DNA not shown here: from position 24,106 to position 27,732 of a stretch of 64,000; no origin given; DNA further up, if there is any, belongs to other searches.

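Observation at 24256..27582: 1108-aa secreted fusion of YVTN beta-propeller, di-haem c-type cytochrome (two CxxCH) and C-terminal CBM-like module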

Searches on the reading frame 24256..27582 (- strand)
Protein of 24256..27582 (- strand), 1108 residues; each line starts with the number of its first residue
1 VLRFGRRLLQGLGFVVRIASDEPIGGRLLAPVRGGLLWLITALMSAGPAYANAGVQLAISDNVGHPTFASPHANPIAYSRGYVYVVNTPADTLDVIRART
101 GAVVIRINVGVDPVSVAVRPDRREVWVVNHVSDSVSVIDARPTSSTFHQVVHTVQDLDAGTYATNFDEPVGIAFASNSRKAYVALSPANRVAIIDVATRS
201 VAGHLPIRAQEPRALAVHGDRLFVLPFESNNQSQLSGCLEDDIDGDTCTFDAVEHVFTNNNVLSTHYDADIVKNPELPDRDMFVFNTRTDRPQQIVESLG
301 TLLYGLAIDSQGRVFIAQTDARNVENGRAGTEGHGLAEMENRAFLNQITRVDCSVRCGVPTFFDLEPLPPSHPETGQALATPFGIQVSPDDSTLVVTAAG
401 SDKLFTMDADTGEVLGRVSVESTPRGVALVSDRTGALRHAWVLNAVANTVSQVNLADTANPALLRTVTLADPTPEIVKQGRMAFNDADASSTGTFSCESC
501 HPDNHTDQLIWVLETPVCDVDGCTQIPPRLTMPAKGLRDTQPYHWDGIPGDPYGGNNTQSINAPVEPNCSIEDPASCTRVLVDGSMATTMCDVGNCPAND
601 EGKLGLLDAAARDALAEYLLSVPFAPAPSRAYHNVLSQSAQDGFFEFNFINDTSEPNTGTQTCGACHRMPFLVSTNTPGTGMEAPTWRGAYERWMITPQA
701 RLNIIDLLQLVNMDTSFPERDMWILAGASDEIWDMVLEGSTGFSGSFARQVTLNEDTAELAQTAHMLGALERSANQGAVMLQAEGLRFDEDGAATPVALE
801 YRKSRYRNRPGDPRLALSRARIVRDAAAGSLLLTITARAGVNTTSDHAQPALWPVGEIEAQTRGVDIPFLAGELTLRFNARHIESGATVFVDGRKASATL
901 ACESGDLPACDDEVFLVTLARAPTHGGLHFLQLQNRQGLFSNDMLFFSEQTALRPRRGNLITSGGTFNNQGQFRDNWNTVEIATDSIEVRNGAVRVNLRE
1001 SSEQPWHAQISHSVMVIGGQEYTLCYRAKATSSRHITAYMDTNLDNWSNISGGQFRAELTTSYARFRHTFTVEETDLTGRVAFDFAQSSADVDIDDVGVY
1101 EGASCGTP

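Call 5: search_protein_families(library=pfam, proteins=[window:24256-27582:-], max_evalue=1)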
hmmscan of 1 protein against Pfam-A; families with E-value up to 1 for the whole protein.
window:24256-27582:- (1108 aa): 7 families
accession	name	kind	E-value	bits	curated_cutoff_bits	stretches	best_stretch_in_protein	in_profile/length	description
PF10282.15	Lactonase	-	5.4e-07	29.6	21.7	2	71-231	145-314/344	Lactonase, 7-bladed beta-propeller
PF21783.3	YNCE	-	2.5e-06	27.5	27.1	1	81-156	40-113/339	YNCE-like beta-propeller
PF03150.19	CCP_MauG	-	0.00027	22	25.6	1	475-505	2-32/149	Di-haem cytochrome c peroxidase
PF13360.13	PQQ_2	-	0.0042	17.2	27.6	1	390-440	32-168/233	Outer membrane protein assembly factor BamB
PF02239.22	Cytochrom_D1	-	0.13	11.2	25.5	1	72-145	38-111/368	Cytochrome D1 heme domain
PF14522.11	Cytochrome_C7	-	0.15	12.3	24.8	0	493-506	40-53/67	Cytochrome c7 and related cytochrome c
PF09086.16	DUF1924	-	0.21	12.4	22.5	0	477-507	8-39/96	Domain of unknown function (DUF1924)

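Call 6: search_protein_families(library=ncbifam, proteins=[window:24256-27582:-], max_evalue=1)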
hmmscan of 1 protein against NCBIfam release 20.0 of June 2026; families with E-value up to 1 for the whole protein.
window:24256-27582:- (1108 aa): 11 families
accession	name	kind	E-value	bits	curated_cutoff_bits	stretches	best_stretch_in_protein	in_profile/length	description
NF052340.1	hydrazine_beta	equivalog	2.1e-19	69.8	560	2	70-220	34-172/372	hydrazine synthase subunit beta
TIGR02276.1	beta_rpt_yvtn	repeat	3.4e-18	65.3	27.85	4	81-118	4-41/42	beta-propeller repeat protein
TIGR03866.1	PQQ_ABC_repeats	subfamily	5.1e-18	65.2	287.3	3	121-206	177-256/310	PQQ-dependent catabolism-associated beta-propeller protein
NF052342.1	hydrazine_BC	exception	2.5e-14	52.4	1250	3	68-220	38-178/690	hydrazine synthase subunit beta-gamma fusion subunit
NF052280.1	7_blade_YncE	equivalog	8.3e-06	24.8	400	1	83-143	230-289/338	7-bladed beta-propeller protein YncE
NF048007.1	MmpL3Stblzr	equivalog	4.4e-05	22.8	600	2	79-140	59-120/366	MmpL3/TtfA transport complex stabilizer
NF038117.1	choice_anch_I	subfamily_domain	0.00025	20.1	300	1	106-202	90-210/458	choice-of-anchor I family protein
TIGR03907.1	QH_beta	equivalog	0.00027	20.2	223.2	1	82-163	3-85/338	quinohemoprotein amine dehydrogenase subunit beta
NF052460.1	L-NosZ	equivalog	0.00033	19.3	700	1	76-228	139-276/480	clade III lactonase-type nitrous-oxide reductase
NF052341.1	hydrazine_gamma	equivalog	0.0016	17.4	625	1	474-513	65-105/339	hydrazine synthase subunit gamma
TIGR04039.1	MXAN_0977_Heme2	hypoth_equivalog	0.0099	15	362.85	1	473-504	8-39/336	MbnH family di-heme enzyme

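Call 9: search_solved_structures(query=window:24256-27582:-, max_evalue=1, show_alignments=3)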
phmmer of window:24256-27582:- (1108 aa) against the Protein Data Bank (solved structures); distinct sequences matched with E-value up to 1: 7.
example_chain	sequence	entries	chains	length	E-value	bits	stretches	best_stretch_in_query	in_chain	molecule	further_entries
1l0q_A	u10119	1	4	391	1.7e-17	65.8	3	82-217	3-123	Surface layer protein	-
1gui_A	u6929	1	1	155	3.1e-07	31.9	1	987-1099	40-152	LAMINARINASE 16A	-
5c2v_B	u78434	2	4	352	4e-06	28.2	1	379-455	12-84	HYDRAZINE SYNTHASE BETA SUBUNIT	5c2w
5c2v_C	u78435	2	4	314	0.0097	17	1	474-513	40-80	HYDRAZINE SYNTHASE GAMMA SUBUNIT | Hypothetical (Di heme) protein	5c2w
6tv2_A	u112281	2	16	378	0.26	12.3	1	66-155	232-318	Protein NirF | Protein NirF,Protein NirF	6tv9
3vgz_A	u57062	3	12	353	0.33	11.9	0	80-143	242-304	Uncharacterized protein YncE | PQQ-dependent catabolism-associated beta-propeller protein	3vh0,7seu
6g7w_A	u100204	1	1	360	0.93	10.4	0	112-202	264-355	NHL repeat-containing protein 2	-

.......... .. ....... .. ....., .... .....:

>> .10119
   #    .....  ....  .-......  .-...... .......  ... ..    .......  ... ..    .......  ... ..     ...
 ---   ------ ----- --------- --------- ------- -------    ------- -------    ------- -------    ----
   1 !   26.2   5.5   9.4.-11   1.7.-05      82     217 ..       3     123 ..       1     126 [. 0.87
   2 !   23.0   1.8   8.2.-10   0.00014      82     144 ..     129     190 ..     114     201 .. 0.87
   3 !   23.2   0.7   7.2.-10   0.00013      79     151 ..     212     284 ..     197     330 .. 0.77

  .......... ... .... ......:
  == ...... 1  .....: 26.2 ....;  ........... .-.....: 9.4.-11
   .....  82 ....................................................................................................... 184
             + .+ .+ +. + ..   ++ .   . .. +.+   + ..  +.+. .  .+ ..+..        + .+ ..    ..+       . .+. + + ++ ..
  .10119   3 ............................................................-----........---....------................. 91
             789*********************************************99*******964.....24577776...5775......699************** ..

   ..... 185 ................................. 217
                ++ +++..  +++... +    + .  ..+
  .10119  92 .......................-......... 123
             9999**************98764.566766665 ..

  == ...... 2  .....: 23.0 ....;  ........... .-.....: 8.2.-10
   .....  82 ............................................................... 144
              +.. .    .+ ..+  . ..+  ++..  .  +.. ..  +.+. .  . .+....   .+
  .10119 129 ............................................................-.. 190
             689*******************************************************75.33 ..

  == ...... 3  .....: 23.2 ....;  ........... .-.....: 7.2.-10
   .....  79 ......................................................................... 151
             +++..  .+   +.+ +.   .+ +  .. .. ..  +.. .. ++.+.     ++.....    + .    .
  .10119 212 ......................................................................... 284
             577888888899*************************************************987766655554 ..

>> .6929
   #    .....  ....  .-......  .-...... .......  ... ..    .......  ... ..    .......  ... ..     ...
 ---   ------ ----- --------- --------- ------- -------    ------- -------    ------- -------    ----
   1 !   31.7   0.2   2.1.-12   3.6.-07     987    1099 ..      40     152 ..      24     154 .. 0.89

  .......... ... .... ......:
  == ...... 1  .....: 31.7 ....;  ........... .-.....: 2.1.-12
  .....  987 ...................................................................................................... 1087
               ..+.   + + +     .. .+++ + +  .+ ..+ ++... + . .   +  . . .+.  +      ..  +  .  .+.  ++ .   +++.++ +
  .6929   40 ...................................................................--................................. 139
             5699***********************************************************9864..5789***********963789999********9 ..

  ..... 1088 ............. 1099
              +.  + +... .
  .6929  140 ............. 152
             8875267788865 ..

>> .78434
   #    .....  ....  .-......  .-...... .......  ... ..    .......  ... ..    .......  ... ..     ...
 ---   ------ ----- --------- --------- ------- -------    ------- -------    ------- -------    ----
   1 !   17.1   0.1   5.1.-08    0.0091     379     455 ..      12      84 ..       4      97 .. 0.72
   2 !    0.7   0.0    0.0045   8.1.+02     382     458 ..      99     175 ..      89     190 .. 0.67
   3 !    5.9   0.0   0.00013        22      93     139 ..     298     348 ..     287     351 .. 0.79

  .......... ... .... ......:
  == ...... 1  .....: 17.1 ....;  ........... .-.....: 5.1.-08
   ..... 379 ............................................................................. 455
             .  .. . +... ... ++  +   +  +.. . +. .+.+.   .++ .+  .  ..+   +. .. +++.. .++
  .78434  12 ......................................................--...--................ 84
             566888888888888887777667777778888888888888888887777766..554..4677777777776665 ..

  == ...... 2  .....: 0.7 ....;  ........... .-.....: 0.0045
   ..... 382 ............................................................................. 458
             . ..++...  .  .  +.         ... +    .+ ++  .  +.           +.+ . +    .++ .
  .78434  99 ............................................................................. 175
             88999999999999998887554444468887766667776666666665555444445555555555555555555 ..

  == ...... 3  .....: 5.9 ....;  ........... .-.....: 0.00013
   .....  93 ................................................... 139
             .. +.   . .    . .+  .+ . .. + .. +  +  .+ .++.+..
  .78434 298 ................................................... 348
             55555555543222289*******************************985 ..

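Call 10: find_homologous_proteins(query=window:24256-27582:-, max_evalue=0.001)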
Query window:24256-27582:- (1108 aa): 2086 proteins with E <= 0.001 among 8000 candidates; the best 120 are listed.
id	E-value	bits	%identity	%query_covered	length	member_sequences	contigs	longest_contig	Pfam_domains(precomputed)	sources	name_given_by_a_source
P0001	0.0e+0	2511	100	99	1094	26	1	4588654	PF10282.16,PF21783.3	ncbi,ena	-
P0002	0.0e+0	2132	84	99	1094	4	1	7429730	PF22494.4,PF21783.3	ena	-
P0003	0.0e+0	1652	69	94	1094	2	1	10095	PF10282.16,PF21783.3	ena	-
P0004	0.0e+0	1641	69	96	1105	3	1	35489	PF21783.3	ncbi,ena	-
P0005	0.0e+0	1637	66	98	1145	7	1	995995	PF22494.4,PF02018.24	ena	-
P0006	0.0e+0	1625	67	95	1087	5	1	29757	PF10282.16,PF21783.3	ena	-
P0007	0.0e+0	1624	67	96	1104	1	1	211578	PF22494.4,PF10282.16,PF21783.3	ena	-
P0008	0.0e+0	1624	67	95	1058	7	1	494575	PF22494.4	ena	-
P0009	0.0e+0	1623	66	98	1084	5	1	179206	PF21783.3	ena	-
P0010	0.0e+0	1620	67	95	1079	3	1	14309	PF21783.3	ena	-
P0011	0.0e+0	1618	67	95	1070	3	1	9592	PF21783.3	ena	-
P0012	0.0e+0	1616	67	95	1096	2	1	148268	PF10282.16,PF21783.3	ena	-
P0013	0.0e+0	1615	67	97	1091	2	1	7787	PF21783.3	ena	-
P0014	0.0e+0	1613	68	95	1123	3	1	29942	PF10282.16,PF02018.24,PF21783.3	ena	-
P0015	0.0e+0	1608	65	97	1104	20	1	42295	PF10282.16,PF21783.3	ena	-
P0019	0.0e+0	1604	65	96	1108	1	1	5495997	PF10282.16,PF02018.24,PF21783.3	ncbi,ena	-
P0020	0.0e+0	1604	66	95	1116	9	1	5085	PF22494.4,PF10282.16,PF02018.24,PF21783.3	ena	-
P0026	0.0e+0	1587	65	98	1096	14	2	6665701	PF10282.16,PF21783.3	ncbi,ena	-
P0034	0.0e+0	1574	67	94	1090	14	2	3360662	-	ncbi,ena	-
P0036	0.0e+0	1571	65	95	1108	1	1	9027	PF10282.16,PF02018.24,PF21783.3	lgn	-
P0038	0.0e+0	1565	66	97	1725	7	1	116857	PF02018.24,PF21783.3,PF02239.23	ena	-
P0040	0.0e+0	1561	65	96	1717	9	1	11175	PF02018.24,PF21783.3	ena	-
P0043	0.0e+0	1561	66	94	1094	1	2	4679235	-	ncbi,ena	-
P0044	0.0e+0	1560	65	95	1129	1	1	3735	PF02018.24,PF21783.3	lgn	-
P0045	0.0e+0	1556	64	95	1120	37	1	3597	PF02018.24,PF21783.3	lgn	-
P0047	0.0e+0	1555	63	97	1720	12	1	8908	PF10282.16,PF02018.24,PF21783.3,PF02239.23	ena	-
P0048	0.0e+0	1554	64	97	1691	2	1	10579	PF10282.16,PF02018.24,PF21783.3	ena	-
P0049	0.0e+0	1551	64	98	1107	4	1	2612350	PF10282.16,PF02018.24,PF21783.3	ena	-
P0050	0.0e+0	1551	65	95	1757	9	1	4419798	PF02018.24,PF21783.3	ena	-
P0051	0.0e+0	1550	66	94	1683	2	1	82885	PF02018.24,PF21783.3,PF02239.23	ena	-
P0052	0.0e+0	1549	64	97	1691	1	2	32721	PF02018.24,PF21783.3,PF02239.23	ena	-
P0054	0.0e+0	1547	65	94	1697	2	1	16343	PF10282.16,PF02018.24,PF21783.3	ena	-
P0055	0.0e+0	1546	64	95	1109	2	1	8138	PF02018.24,PF21783.3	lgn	-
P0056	0.0e+0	1544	64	95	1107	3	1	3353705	PF02018.24,PF21783.3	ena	-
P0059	0.0e+0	1540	64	97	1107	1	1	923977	PF22494.4,PF10282.16,PF02018.24,PF21783.3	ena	-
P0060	0.0e+0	1538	64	96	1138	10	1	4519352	PF21783.3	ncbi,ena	-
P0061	0.0e+0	1537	64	95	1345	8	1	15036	PF02018.24,PF21783.3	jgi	-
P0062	0.0e+0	1536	64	94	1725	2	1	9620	PF22494.4,PF02018.24,PF21783.3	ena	-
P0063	0.0e+0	1534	64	95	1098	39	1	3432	PF21783.3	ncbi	-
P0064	0.0e+0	1527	64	96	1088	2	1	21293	PF03150.20,PF02018.24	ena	-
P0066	0.0e+0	1525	63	95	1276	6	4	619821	PF02018.24,PF21783.3,PF02239.23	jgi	jgi:YVTN family beta-propeller protein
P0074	0.0e+0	1518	60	98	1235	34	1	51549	PF02018.24,PF21783.3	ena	-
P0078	0.0e+0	1512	63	95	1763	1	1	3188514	PF10282.16,PF02018.24,PF21783.3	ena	-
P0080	0.0e+0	1509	63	96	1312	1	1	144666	PF02018.24,PF21783.3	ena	-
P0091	0.0e+0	1482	62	95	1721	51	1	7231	PF02018.24,PF13540.13,PF21783.3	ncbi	-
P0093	0.0e+0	1481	62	95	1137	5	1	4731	PF22494.4,PF10282.16,PF02018.24,PF21783.3,PF02239.23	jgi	-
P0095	0.0e+0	1467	62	95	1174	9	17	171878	PF02018.24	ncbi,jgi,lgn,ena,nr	ncbi:MAG: hypothetical protein CMQ05_06800 [Gammaproteobacteria bacterium]|nr:hypothetical protein [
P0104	0.0e+0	1459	62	94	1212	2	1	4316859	PF03150.20,PF02018.24,PF21783.3,PF02239.23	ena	-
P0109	0.0e+0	1453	61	93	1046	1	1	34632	PF03150.20,PF21783.3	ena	-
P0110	0.0e+0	1453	61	96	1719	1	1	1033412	PF13360.14,PF18986.6,PF21783.3,PF19526.6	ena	-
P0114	0.0e+0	1447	61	94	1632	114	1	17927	PF02412.24,PF21783.3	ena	-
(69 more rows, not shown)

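Call 12: find_encoding_contigs(protein=P0001, flank=8000, max_places=3)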
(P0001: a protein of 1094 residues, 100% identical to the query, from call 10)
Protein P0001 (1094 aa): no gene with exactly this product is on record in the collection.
